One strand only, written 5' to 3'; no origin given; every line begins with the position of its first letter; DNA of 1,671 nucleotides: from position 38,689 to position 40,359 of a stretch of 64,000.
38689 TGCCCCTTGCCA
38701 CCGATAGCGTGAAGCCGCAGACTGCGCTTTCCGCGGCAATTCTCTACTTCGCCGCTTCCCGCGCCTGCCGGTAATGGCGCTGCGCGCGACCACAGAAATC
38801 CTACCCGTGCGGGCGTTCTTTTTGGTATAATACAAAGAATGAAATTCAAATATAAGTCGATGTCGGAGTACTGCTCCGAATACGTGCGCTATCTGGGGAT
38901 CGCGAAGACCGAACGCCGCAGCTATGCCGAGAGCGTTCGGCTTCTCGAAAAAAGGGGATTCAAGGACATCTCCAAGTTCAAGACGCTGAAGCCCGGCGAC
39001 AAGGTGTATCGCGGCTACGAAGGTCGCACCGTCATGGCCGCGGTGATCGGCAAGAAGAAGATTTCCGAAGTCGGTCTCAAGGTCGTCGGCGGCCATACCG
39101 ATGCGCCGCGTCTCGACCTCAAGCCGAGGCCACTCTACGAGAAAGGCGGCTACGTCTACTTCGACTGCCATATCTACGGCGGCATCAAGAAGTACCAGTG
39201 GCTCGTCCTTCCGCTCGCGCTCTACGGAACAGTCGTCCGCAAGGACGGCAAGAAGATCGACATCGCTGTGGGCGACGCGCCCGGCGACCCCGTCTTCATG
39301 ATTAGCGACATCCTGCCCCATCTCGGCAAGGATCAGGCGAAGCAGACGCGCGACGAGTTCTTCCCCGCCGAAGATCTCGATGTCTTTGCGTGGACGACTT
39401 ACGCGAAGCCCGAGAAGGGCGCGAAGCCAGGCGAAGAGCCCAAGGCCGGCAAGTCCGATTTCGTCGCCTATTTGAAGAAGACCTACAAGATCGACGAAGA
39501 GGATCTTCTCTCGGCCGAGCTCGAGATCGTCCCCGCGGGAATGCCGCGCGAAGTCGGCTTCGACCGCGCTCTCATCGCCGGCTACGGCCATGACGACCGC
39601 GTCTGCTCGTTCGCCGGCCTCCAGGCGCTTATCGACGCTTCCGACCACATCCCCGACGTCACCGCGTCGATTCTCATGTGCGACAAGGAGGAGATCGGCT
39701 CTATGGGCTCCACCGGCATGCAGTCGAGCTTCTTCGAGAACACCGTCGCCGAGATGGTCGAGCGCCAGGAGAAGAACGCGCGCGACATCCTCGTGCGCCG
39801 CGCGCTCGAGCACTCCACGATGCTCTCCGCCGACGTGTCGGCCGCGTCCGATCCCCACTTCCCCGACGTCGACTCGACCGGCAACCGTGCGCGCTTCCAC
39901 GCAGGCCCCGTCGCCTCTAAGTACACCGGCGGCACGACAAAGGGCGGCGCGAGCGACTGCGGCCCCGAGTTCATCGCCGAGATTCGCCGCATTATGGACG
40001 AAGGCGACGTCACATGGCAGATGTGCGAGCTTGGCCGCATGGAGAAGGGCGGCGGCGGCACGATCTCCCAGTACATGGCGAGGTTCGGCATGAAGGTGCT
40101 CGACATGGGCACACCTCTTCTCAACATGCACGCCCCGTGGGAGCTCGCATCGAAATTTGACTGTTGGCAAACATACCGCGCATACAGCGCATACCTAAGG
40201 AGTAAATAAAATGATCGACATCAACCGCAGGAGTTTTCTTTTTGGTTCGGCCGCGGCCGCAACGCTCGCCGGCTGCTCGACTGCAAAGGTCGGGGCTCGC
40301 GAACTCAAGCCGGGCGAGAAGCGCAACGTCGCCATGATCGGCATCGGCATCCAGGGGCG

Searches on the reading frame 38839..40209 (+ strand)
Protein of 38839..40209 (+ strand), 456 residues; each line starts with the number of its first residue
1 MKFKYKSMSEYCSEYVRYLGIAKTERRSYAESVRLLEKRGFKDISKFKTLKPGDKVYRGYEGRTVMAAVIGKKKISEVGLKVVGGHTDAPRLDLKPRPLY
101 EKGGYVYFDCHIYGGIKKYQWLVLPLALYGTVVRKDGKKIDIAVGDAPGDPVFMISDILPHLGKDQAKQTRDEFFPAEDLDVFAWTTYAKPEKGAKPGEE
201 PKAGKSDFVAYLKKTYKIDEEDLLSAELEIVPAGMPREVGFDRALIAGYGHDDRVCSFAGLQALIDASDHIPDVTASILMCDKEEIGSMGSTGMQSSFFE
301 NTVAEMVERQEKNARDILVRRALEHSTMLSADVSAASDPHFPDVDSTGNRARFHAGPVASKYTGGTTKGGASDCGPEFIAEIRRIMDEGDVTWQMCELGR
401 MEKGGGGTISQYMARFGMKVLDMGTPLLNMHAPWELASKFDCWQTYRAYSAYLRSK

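Call 10: search_protein_families(library=pfam, proteins=[window:38839-40209:+])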
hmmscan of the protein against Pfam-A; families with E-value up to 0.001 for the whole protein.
window:38839-40209:+ (456 aa): 1 family
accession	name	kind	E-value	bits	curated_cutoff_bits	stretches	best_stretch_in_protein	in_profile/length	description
PF02127.20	Peptidase_M18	-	7.5e-79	266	24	1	22-452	5-431/432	Aminopeptidase I zinc metalloprotease (M18)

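Call 34: find_encoding_contigs(protein=window:38839-40209:+, flank=6000, max_places=1)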
Protein window:38839-40209:+ (456 aa): no gene with exactly this product is on record in the collection.

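Call 51: find_encoding_contigs(protein=window:38860-40209:+, flank=1500, max_places=2)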
Protein window:38860-40209:+ (449 aa): 5 contigs read that carry it; 2 places shown.
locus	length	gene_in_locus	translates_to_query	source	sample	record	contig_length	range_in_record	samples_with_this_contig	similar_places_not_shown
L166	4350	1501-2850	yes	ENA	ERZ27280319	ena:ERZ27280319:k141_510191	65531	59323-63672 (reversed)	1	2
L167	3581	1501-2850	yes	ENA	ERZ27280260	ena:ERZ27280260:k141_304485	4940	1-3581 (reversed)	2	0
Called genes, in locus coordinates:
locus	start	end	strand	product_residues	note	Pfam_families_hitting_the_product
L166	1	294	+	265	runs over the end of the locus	PF08032:SpoU_sub_bind, PF00588:SpoU_methylase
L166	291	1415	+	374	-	PF03663:Glyco_hydro_76, PF07470:Glyco_hydro_88 (faint)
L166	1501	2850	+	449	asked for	PF02127:Peptidase_M18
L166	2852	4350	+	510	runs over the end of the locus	PF01408:GFO_IDH_MocA, PF22725:GFO_IDH_MocA_C3 (faint), PF19051:GFO_IDH_MocA_C2 (weak)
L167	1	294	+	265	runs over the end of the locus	PF08032:SpoU_sub_bind, PF00588:SpoU_methylase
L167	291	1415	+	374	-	PF03663:Glyco_hydro_76, PF07470:Glyco_hydro_88 (faint)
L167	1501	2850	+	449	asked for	PF02127:Peptidase_M18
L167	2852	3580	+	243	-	?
